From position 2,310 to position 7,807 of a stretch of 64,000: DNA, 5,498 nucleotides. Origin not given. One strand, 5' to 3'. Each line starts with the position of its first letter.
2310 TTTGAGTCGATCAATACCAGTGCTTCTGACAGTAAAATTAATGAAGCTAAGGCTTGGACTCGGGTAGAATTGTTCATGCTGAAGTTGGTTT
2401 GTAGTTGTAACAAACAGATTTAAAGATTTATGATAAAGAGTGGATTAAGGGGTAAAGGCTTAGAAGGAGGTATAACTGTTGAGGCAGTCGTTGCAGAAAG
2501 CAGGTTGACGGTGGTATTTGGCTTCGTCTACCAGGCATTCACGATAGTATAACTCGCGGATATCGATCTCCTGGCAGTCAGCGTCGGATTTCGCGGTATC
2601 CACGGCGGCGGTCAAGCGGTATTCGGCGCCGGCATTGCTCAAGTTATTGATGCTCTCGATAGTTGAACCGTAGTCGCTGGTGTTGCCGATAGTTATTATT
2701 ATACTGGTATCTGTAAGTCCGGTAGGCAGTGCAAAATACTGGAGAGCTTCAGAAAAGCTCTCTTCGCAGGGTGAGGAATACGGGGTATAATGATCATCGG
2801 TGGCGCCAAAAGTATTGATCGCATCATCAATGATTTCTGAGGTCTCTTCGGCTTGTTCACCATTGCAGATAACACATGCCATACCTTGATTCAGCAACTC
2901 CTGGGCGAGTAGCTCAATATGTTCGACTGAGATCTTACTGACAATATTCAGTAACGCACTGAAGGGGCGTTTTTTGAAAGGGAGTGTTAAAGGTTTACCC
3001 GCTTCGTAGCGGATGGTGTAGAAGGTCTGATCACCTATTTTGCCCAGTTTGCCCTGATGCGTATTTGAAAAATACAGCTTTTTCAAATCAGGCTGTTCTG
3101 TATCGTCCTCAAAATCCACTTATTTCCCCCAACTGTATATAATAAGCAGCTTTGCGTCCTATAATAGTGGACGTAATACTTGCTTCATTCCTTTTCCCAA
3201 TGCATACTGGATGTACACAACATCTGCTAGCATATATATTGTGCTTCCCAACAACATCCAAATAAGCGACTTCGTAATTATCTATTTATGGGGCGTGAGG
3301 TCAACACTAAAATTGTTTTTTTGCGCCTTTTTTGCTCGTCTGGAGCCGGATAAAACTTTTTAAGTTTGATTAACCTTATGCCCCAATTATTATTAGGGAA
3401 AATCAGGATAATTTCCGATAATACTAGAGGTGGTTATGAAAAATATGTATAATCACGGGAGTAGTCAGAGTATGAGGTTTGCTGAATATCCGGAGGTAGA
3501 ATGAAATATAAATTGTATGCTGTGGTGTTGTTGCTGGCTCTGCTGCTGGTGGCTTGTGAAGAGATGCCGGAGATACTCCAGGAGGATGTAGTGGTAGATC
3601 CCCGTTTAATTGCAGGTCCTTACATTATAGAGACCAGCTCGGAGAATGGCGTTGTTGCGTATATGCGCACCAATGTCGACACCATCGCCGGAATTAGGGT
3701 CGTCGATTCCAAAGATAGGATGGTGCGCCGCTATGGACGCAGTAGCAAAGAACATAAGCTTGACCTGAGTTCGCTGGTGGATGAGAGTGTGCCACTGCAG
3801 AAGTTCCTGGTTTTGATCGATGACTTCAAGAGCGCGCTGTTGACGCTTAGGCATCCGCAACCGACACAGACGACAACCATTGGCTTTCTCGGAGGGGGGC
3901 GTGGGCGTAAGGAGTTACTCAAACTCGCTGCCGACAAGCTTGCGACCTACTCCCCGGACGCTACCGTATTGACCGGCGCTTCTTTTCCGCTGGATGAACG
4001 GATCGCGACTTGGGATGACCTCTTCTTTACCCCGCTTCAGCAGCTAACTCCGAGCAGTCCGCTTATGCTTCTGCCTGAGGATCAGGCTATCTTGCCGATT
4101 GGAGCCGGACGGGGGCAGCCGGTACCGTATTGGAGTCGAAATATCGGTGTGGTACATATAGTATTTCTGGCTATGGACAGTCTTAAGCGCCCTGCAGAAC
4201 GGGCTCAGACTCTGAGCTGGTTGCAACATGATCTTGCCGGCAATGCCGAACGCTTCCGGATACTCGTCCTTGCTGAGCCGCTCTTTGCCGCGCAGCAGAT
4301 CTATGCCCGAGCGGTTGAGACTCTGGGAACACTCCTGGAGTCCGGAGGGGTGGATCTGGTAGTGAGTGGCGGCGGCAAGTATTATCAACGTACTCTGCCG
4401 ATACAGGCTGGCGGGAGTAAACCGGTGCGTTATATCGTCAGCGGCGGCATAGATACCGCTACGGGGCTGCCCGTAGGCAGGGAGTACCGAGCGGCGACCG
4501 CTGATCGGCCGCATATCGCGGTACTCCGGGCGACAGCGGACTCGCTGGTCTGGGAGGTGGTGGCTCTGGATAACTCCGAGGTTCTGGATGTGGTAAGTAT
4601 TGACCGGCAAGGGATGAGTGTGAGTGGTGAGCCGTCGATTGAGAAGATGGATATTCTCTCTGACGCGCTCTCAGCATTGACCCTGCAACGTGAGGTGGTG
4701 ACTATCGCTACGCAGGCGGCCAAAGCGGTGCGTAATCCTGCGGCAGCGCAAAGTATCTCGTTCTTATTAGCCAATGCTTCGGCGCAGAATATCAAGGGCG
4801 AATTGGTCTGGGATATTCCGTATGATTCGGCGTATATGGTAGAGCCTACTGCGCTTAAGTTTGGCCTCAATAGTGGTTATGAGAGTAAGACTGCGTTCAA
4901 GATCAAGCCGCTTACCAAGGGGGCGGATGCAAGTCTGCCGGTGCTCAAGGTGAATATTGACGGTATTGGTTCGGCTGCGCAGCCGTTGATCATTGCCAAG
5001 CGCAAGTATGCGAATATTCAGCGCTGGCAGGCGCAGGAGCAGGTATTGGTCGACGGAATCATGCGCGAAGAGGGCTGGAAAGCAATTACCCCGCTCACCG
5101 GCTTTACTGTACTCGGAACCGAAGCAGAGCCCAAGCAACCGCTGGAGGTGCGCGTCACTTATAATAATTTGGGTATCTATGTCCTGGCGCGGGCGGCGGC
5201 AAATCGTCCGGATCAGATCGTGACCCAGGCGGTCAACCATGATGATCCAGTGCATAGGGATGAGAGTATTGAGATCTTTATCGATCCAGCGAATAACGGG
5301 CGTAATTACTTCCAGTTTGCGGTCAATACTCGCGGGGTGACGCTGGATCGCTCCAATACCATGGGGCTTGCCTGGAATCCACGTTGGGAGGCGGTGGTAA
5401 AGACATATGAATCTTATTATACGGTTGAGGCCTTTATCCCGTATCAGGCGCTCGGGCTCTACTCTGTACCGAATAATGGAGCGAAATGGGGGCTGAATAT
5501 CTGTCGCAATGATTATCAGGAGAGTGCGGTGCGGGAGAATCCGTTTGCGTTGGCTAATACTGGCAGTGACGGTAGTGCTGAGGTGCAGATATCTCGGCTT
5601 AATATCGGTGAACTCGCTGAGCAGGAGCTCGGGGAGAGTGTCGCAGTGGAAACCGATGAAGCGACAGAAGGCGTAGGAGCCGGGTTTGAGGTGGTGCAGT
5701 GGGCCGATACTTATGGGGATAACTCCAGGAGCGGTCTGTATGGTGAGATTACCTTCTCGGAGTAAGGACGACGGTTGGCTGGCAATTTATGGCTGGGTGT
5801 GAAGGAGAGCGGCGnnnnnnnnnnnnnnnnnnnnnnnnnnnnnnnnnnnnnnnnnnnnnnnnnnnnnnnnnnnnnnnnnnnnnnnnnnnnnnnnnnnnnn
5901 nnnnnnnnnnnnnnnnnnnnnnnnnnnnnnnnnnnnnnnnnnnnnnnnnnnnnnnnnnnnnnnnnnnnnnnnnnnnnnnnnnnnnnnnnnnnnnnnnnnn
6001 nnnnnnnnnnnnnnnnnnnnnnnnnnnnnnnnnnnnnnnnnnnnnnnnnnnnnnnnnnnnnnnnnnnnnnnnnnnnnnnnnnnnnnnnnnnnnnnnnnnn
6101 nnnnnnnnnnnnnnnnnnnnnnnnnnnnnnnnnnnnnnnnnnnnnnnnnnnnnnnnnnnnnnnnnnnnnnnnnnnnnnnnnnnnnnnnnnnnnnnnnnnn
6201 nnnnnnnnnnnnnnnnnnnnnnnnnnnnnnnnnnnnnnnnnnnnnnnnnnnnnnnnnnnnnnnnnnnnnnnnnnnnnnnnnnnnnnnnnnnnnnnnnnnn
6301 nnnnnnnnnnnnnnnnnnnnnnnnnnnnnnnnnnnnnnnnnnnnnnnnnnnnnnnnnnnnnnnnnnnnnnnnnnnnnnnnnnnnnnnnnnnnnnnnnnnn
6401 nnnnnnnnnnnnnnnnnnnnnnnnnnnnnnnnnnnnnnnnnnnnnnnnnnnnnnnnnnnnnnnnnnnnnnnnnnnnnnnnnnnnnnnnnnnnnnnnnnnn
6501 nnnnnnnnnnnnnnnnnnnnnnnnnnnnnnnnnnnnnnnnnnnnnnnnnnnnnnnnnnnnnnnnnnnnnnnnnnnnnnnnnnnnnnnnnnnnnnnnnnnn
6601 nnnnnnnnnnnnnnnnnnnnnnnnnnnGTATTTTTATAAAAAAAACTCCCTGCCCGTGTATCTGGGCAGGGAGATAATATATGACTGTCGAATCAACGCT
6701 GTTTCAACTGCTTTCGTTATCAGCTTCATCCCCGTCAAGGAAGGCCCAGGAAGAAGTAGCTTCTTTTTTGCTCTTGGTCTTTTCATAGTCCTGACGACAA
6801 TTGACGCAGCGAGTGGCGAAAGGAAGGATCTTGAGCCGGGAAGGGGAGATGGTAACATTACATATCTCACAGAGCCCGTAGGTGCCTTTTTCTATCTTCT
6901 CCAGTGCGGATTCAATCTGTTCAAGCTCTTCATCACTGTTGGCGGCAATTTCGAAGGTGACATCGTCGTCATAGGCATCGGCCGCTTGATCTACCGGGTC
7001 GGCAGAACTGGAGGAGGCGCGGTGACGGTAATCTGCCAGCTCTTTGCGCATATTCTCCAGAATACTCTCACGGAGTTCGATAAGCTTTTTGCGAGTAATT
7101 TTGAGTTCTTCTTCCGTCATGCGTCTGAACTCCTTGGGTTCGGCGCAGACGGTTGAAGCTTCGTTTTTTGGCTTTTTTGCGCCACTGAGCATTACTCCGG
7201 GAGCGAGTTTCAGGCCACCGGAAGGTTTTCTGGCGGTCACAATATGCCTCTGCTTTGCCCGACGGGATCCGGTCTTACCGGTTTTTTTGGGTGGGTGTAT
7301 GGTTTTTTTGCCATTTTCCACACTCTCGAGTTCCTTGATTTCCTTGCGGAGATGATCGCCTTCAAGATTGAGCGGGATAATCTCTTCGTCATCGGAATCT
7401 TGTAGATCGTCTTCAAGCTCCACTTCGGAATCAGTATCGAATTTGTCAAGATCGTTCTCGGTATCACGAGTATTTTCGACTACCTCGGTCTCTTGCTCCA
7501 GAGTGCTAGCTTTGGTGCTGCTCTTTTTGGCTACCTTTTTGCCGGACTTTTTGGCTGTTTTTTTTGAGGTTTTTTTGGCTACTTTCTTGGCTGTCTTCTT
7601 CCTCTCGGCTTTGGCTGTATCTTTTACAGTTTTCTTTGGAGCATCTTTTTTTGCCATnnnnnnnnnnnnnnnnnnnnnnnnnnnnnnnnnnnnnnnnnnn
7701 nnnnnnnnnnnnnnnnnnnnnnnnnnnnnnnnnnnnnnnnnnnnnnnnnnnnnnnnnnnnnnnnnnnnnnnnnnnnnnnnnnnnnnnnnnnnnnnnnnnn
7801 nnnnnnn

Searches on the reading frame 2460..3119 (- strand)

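Call 91: search_protein_families(library=pfam, proteins=[window:2460-3119:-], max_evalue=0.001)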
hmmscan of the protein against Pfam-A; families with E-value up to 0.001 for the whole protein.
window:2460-3119:- (219 aa): 1 family
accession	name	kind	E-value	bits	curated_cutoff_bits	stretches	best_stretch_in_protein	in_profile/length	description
PF24733.1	DUF7684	-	0.00032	20.8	26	1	46-101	13-68/135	Domain of unknown function (DUF7684)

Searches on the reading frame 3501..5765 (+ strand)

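Call 91: search_protein_families(library=pfam, proteins=[window:3501-5765:+], max_evalue=0.001)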
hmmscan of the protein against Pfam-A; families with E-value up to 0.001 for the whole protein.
window:3501-5765:+ (754 aa): 1 family
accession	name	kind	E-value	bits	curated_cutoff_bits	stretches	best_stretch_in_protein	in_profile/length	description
PF06452.16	CBM9_1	-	2.7e-12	47.4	23.4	1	517-683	1-162/185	Carbohydrate family 9 binding domain-like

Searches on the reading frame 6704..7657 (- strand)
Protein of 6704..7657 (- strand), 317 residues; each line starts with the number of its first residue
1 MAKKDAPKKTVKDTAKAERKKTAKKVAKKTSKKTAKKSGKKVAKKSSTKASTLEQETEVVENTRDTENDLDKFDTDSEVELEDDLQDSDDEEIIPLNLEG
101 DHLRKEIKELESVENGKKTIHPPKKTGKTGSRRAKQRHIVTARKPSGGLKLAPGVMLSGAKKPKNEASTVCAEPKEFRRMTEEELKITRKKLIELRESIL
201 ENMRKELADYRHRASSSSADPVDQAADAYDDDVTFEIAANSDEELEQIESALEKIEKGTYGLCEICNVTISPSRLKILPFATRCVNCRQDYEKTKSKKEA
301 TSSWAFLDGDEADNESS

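Call 91: search_protein_families(library=pfam, proteins=[window:6704-7657:-], max_evalue=0.001)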
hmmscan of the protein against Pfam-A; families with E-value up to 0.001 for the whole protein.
window:6704-7657:- (317 aa): 1 family
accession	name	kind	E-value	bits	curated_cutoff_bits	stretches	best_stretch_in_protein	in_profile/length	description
PF01258.23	zf-dskA_traR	-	9.9e-11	41.9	24.9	1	258-293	1-36/36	Prokaryotic dksA/traR C4-type zinc finger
